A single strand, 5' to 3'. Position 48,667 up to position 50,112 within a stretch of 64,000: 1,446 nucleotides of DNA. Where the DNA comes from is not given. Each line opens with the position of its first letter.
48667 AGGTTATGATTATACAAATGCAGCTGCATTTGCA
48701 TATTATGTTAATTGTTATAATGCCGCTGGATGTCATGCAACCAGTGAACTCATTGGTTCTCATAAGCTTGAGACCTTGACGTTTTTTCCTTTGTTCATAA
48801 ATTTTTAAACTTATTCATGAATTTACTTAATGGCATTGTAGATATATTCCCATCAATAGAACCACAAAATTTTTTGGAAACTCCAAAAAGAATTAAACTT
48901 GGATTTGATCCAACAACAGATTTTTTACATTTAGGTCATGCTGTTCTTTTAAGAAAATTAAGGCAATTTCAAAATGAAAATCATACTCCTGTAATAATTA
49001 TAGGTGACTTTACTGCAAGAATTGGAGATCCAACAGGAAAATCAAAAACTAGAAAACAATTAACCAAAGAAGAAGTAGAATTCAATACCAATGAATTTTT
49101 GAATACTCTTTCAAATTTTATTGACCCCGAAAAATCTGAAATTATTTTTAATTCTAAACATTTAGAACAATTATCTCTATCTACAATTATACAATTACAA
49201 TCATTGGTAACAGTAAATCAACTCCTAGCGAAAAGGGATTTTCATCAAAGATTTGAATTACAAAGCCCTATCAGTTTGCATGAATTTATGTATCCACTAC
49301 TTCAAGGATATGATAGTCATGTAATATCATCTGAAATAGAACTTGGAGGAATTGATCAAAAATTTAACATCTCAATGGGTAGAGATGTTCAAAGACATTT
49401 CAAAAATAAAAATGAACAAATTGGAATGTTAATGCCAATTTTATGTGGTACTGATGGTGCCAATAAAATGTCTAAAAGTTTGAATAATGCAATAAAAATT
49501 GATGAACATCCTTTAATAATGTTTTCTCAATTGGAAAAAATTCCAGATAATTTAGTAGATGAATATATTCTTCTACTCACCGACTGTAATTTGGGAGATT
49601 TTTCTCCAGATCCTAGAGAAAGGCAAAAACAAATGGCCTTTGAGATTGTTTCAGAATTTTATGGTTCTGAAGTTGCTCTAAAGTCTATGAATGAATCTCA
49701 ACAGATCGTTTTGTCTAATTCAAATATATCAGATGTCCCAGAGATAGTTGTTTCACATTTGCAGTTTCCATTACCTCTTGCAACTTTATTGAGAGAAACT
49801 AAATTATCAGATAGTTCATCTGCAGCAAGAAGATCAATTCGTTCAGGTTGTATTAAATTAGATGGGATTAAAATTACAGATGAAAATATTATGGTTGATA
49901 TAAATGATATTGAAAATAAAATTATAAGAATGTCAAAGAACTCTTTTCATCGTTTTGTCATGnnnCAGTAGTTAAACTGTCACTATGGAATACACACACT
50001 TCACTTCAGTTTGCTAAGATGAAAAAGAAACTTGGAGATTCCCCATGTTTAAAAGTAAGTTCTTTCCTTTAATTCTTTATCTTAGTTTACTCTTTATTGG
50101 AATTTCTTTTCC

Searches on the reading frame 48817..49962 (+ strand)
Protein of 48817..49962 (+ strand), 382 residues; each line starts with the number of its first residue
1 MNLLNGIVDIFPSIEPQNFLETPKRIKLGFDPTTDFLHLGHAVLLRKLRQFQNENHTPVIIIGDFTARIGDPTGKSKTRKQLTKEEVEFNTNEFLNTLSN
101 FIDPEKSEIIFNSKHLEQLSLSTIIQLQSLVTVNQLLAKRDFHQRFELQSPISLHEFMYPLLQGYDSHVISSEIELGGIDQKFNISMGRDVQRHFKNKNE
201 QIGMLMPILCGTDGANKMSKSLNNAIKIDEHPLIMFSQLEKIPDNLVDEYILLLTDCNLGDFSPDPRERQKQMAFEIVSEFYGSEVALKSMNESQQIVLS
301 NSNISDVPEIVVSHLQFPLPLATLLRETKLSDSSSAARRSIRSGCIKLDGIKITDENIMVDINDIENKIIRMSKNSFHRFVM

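Call 48: find_homologous_proteins(query=window:48817-49962:+, max_evalue=1e-50)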
Query window:48817-49962:+ (382 aa): 7954 proteins with E <= 1e-50 among 8000 candidates; the best 120 are listed.
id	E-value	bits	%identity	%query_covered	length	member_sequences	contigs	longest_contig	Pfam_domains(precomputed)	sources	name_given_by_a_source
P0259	2.7e-247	837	100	100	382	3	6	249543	PF22421.2,PF00579.32,PF01479.31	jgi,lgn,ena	jgi:tyrosyl-tRNA synthetase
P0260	2.2e-198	676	81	100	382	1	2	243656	PF00579.32,PF01479.31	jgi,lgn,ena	jgi:tyrosyl-tRNA synthetase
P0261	6.7e-198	675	81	100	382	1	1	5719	PF00579.32,PF01479.31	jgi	jgi:tyrosyl-tRNA synthetase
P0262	1.1e-196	671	80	100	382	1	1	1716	PF00579.32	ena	-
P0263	1.3e-196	671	80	100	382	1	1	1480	PF00579.32,PF01479.31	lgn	-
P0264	1.5e-175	601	71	99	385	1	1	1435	PF22421.2,PF00579.32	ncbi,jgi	jgi:tyrosyl-tRNA synthetase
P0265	1.3e-163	562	66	99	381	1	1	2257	PF00579.32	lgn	-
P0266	6.0e-161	553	64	100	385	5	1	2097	PF00579.32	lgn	-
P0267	1.5e-159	549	65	100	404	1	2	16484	PF22421.2,PF00579.32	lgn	-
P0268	9.6e-159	546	64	99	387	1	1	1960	PF22421.2,PF00579.32,PF01479.31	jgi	jgi:tyrosyl-tRNA synthetase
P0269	1.1e-157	543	64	100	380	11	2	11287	PF22421.2,PF00579.32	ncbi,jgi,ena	jgi:tyrosyl-tRNA synthetase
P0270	3.2e-157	541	63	100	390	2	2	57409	PF22421.2,PF00579.32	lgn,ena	-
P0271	6.5e-156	537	62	100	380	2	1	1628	PF22421.2,PF00579.32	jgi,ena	-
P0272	1.2e-155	536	63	100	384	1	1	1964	PF22421.2,PF00579.32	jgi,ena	jgi:tyrosyl-tRNA synthetase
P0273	2.2e-155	535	62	100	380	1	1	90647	PF22421.2,PF00579.32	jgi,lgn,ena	jgi:tyrosyl-tRNA synthetase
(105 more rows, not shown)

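Call 49: find_encoding_contigs(protein=P0260, flank=10000, max_places=2)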
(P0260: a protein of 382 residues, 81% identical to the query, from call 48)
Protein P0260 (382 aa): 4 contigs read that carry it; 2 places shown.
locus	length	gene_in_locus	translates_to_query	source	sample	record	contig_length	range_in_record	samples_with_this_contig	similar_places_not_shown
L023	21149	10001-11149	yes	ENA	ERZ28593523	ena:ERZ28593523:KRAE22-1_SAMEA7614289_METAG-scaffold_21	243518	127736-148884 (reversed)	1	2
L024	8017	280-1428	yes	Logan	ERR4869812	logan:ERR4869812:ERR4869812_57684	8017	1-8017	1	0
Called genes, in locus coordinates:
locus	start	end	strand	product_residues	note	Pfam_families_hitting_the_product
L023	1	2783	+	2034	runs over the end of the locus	-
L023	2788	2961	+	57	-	-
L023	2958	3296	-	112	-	-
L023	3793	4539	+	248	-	PF14243:R2K_3, PF18299:R2K_2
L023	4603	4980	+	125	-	-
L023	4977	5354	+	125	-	-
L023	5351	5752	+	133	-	-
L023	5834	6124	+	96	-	-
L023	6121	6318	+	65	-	-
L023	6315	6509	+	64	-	-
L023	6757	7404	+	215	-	-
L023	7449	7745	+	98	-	-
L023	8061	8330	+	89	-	-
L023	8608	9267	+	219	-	PF24024:DUF7336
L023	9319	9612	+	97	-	-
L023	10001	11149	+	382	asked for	PF00579:tRNA-synt_1b, PF01479:S4 (weak)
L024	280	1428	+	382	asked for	PF00579:tRNA-synt_1b, PF01479:S4 (weak)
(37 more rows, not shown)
